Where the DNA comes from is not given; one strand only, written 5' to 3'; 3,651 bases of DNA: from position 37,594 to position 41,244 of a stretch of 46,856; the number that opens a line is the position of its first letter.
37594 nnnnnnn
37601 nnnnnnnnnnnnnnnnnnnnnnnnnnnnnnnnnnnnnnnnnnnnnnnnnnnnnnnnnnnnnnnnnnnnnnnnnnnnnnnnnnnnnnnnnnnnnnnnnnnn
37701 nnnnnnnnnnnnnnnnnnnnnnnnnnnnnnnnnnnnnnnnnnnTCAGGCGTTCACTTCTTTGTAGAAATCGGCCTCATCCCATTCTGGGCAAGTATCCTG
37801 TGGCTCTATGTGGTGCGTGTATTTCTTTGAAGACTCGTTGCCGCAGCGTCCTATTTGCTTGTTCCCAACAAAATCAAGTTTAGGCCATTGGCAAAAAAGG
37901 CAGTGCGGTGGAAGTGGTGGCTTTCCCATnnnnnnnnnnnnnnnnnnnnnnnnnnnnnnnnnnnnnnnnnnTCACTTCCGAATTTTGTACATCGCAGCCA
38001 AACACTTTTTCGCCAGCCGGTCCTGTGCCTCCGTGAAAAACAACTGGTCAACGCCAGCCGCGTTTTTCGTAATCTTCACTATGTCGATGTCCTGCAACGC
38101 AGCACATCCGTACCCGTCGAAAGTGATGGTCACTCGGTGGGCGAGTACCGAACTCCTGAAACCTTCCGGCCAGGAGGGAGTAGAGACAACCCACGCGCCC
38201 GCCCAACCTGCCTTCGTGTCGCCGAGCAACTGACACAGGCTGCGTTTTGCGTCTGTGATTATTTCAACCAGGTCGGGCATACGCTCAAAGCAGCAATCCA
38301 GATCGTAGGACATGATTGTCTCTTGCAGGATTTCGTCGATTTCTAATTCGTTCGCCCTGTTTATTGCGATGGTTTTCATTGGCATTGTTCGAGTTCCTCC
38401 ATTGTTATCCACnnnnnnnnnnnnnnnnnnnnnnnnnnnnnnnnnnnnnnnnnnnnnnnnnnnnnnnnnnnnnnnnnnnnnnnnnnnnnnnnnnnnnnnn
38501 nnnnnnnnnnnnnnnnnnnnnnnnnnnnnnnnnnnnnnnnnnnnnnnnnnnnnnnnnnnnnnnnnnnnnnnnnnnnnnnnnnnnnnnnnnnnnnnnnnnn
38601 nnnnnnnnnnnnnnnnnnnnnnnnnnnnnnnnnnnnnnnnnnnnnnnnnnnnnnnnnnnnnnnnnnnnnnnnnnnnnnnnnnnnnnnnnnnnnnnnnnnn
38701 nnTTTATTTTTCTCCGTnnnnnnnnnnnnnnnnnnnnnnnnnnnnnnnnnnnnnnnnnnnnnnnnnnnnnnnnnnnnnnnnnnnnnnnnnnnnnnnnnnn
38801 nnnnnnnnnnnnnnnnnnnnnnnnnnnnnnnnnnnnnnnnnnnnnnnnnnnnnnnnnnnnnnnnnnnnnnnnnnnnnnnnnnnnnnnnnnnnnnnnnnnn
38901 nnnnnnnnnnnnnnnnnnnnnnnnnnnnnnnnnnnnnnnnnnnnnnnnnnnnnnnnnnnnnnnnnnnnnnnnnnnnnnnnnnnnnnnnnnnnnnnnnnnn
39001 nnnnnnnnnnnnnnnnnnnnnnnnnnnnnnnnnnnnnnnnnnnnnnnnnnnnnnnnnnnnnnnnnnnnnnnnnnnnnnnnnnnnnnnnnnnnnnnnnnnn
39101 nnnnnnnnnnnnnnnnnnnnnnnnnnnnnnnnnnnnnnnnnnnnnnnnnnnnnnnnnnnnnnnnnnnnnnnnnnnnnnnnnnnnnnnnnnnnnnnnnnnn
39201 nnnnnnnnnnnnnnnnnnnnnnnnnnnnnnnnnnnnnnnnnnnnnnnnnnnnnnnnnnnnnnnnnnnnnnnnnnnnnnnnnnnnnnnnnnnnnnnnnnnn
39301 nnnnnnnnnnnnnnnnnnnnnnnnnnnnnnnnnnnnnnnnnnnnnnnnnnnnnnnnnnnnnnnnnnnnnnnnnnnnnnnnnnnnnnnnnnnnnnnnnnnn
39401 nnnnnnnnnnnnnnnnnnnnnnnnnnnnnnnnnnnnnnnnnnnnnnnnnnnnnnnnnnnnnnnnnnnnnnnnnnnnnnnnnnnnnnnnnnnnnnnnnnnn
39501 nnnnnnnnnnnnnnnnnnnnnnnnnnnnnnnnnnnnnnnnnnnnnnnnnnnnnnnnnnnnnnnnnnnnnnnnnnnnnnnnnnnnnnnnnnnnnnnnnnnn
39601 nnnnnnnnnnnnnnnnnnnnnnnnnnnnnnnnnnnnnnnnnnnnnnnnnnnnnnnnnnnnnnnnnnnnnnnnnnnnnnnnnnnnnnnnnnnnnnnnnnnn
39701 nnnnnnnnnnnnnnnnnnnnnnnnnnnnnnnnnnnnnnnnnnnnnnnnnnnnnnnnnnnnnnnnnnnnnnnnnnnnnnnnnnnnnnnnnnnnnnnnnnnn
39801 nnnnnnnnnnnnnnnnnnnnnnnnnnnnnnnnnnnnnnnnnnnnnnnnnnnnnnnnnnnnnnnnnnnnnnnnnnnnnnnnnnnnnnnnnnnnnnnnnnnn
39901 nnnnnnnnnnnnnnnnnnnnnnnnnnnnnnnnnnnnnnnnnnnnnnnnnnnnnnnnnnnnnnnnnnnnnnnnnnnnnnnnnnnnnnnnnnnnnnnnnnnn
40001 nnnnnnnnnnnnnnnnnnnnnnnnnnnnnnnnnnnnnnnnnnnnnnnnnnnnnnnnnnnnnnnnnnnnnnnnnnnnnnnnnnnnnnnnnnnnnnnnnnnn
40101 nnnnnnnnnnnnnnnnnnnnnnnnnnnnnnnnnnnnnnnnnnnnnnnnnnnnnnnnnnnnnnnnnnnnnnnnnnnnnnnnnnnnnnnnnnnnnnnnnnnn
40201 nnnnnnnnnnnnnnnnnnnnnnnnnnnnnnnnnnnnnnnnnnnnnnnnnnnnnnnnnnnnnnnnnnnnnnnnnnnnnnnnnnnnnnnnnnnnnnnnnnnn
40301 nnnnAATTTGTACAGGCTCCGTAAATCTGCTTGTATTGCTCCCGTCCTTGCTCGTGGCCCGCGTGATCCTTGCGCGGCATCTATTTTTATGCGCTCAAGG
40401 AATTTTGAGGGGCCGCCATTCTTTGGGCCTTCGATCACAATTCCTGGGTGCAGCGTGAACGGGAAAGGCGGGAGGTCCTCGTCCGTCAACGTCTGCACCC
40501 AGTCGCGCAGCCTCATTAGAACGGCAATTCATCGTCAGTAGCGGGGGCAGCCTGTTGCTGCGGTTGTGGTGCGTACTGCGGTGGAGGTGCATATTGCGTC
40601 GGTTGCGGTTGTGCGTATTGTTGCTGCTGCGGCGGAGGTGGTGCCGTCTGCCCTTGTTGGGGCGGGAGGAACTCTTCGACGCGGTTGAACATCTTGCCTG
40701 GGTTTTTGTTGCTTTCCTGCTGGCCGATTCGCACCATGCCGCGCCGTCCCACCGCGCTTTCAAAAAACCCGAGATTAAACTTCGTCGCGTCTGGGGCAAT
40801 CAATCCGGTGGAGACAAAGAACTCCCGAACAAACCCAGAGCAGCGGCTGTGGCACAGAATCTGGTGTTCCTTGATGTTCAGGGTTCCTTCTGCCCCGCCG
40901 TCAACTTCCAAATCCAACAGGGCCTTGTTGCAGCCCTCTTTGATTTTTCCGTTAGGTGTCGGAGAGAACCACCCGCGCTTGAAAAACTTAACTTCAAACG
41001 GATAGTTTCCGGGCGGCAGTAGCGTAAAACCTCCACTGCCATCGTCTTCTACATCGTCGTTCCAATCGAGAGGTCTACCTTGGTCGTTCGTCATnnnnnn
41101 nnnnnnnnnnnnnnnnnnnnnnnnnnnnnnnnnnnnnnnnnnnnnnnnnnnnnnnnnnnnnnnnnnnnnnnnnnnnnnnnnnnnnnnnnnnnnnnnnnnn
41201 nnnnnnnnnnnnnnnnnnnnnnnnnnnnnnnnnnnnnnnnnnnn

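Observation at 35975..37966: Family of CCTGA-N7-TCAGG elements, one in front of each of six consecutive small early genes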

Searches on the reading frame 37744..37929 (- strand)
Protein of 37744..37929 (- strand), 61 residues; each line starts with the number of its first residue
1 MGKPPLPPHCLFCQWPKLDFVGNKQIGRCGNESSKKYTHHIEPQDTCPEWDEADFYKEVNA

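Call 16: search_protein_families(library=pfam, proteins=[window:37744-37929:-], max_evalue=0.01)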
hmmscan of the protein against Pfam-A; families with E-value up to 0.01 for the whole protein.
window:37744-37929:- (61 aa): 0 families

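Call 18: search_protein_families(library=phrogs, proteins=[window:37744-37929:-], max_evalue=0.01)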
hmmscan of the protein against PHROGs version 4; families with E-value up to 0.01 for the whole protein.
window:37744-37929:- (61 aa): 1 family
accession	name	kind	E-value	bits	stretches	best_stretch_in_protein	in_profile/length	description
phrog_18214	-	unknown function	0.0017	19.5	1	10-38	71-99/108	-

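Call 72: search_protein_families(library=ncbifam, proteins=[window:37744-37929:-], max_evalue=0.01)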
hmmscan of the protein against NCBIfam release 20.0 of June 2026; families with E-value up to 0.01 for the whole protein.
window:37744-37929:- (61 aa): 0 families

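Call 73: search_protein_families(library=padloc, proteins=[window:37744-37929:-], max_evalue=0.01)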
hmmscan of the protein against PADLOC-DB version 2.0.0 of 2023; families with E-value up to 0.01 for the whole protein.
window:37744-37929:- (61 aa): 0 families

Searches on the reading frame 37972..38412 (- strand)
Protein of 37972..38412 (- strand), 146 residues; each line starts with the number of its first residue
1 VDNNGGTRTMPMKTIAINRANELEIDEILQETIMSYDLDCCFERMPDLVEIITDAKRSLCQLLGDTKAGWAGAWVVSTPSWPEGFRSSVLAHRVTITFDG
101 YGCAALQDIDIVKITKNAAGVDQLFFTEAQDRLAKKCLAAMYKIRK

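Call 16: search_protein_families(library=pfam, proteins=[window:37972-38412:-], max_evalue=0.01)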
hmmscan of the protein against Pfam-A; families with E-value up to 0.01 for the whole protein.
window:37972-38412:- (146 aa): 0 families

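Call 18: search_protein_families(library=phrogs, proteins=[window:37972-38412:-], max_evalue=0.01)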
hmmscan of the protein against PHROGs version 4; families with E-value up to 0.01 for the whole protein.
window:37972-38412:- (146 aa): 0 families

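Call 49: search_protein_families(library=pfam, proteins=[window:37972-38412:-], max_evalue=5)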
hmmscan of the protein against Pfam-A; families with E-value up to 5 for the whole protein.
window:37972-38412:- (146 aa): 0 families

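Call 66: find_homologous_proteins(query=window:37972-38385:-, max_evalue=0.01)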
Query window:37972-38385:- (137 aa): 1 proteins with E <= 0.01 among 4 candidates.
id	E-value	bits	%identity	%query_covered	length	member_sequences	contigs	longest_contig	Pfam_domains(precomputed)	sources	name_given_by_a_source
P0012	1.7e-86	305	100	100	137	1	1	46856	-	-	-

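Call 72: search_protein_families(library=ncbifam, proteins=[window:37972-38385:-], max_evalue=0.01)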
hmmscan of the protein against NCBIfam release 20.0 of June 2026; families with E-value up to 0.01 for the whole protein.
window:37972-38385:- (137 aa): 0 families

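Call 73: search_protein_families(library=padloc, proteins=[window:37972-38385:-], max_evalue=0.01)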
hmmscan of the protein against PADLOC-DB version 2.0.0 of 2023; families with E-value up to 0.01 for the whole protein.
window:37972-38385:- (137 aa): 0 families

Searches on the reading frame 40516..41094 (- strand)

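Call 68: search_protein_families(library=phrogs, proteins=[window:40516-41094:-], max_evalue=0.001)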
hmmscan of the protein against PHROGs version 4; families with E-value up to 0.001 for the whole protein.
window:40516-41094:- (192 aa): 2 families
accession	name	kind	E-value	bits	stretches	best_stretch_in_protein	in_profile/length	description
phrog_2698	-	unknown function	1.3e-27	97.6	1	2-169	4-163/167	-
phrog_2300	-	unknown function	2.4e-05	25.3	0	118-183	134-197/347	-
